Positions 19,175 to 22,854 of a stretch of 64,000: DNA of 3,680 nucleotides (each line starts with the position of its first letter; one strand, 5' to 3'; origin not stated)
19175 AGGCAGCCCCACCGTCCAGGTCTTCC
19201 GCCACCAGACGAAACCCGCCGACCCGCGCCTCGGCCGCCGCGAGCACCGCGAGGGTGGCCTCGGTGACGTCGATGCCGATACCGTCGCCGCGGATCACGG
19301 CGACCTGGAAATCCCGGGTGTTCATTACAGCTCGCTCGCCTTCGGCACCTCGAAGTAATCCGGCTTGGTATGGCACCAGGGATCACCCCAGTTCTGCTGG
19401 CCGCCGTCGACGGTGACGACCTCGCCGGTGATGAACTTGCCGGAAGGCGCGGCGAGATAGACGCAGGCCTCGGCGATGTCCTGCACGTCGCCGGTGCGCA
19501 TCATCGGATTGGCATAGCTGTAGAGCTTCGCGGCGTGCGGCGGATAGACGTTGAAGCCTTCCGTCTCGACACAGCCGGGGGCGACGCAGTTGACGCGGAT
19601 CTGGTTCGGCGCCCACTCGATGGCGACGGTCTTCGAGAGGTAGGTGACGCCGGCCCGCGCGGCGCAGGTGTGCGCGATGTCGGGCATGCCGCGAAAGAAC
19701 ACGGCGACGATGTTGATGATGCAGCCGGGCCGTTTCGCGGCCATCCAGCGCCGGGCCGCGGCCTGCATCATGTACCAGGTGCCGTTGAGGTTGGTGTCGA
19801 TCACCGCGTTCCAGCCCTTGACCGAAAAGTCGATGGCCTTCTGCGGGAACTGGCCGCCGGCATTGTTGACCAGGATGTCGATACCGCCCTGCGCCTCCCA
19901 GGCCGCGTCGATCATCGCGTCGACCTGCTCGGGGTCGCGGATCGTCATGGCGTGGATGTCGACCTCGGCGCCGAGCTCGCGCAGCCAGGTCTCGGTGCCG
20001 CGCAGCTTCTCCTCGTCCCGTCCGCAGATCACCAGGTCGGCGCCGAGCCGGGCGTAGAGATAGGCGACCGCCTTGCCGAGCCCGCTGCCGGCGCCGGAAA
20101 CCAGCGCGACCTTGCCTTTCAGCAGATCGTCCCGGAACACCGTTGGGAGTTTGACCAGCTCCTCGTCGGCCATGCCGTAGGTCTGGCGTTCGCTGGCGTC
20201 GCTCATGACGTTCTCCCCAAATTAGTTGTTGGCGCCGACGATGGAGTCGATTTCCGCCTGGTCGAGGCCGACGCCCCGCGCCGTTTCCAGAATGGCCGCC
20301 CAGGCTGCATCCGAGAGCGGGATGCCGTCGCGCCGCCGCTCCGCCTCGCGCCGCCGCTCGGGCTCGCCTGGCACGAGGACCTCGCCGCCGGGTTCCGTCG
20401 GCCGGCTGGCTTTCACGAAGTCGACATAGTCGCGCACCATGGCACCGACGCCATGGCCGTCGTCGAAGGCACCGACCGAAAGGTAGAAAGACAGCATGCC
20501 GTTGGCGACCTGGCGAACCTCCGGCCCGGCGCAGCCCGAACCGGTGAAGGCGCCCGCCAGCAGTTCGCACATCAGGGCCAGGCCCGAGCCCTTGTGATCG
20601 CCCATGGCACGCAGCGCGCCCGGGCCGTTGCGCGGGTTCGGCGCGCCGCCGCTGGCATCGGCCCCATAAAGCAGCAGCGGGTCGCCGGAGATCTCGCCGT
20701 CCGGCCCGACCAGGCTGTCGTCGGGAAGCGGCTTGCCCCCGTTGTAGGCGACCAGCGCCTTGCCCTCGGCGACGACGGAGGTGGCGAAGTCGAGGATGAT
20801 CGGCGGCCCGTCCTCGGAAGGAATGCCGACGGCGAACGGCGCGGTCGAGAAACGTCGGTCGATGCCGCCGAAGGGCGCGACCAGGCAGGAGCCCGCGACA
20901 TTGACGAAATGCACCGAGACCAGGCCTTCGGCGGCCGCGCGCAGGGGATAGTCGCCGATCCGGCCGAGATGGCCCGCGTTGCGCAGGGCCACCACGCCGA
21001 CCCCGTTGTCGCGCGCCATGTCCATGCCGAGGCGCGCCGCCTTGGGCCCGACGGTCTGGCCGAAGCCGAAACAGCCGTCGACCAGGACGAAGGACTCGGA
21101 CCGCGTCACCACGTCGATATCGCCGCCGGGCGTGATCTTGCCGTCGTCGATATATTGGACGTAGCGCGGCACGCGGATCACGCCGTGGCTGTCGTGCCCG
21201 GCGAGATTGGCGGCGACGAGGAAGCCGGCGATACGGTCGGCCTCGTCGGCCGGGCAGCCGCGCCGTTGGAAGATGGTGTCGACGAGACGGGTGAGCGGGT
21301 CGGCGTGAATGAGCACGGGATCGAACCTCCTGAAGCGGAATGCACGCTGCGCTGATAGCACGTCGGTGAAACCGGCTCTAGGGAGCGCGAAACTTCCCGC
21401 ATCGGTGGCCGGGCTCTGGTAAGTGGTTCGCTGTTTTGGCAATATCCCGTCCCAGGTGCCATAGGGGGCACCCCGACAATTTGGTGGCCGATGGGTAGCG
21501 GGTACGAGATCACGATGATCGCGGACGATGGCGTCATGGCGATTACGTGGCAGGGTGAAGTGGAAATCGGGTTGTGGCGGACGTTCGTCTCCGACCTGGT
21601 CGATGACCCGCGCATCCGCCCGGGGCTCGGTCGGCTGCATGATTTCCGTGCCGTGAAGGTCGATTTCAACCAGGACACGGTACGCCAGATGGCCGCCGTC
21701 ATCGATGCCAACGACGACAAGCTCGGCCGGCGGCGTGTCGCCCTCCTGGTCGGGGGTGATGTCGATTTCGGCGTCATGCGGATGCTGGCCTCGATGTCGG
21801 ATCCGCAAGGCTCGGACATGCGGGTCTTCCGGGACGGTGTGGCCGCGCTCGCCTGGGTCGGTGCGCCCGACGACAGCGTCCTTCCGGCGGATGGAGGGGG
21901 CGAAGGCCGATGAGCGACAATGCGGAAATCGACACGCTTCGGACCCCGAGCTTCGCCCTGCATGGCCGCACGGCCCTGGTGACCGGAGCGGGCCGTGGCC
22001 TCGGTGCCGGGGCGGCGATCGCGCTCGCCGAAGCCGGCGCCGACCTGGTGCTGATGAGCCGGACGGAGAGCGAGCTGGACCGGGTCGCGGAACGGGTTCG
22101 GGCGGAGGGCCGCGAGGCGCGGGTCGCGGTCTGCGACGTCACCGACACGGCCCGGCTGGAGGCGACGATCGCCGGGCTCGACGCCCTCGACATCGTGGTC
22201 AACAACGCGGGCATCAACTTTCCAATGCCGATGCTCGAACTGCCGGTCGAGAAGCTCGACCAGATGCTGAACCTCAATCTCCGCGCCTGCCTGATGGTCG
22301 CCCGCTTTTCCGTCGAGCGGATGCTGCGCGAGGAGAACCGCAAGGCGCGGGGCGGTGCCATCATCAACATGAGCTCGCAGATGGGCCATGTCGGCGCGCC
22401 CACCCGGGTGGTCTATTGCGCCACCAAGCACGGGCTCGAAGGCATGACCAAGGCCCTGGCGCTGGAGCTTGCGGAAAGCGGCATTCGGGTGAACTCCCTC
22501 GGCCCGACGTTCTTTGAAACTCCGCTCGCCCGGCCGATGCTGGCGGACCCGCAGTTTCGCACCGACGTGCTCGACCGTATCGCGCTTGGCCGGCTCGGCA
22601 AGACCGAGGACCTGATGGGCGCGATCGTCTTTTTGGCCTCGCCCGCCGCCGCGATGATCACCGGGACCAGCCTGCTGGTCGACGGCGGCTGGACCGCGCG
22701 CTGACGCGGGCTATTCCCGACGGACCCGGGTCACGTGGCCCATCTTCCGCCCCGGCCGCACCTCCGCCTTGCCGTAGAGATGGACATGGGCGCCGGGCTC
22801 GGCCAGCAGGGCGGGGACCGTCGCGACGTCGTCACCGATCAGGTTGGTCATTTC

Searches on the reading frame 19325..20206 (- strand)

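Call 62: search_protein_families(library=pfam, proteins=[window:19325-20206:-], max_evalue=0.00001)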
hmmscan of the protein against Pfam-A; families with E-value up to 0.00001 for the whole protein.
window:19325-20206:- (293 aa): 3 families
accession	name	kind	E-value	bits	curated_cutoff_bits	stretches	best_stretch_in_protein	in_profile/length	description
PF13561.12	adh_short_C2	-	1.7e-52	178.8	27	1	38-269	1-234/236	Enoyl-(Acyl carrier protein) reductase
PF00106.31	adh_short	-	2.1e-42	145.3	26.6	1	32-217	1-186/195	short chain dehydrogenase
PF08659.16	KR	-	1.4e-08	35.3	22.6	1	34-151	3-124/180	KR domain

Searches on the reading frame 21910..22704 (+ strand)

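Call 62: search_protein_families(library=pfam, proteins=[window:21910-22704:+], max_evalue=0.00001)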
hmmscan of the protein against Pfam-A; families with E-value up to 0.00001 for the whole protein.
window:21910-22704:+ (264 aa): 4 families
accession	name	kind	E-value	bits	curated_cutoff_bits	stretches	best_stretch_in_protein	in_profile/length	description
PF13561.12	adh_short_C2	-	1.4e-55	188.9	27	1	26-262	1-236/236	Enoyl-(Acyl carrier protein) reductase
PF00106.31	adh_short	-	2.3e-48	164.7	26.6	1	21-211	2-191/195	short chain dehydrogenase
PF08659.16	KR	-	1.1e-11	45.4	22.6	1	21-181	2-161/180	KR domain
PF23441.1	SDR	-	7.6e-11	42.3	27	1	19-260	7-254/258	SDR-like rossmann domain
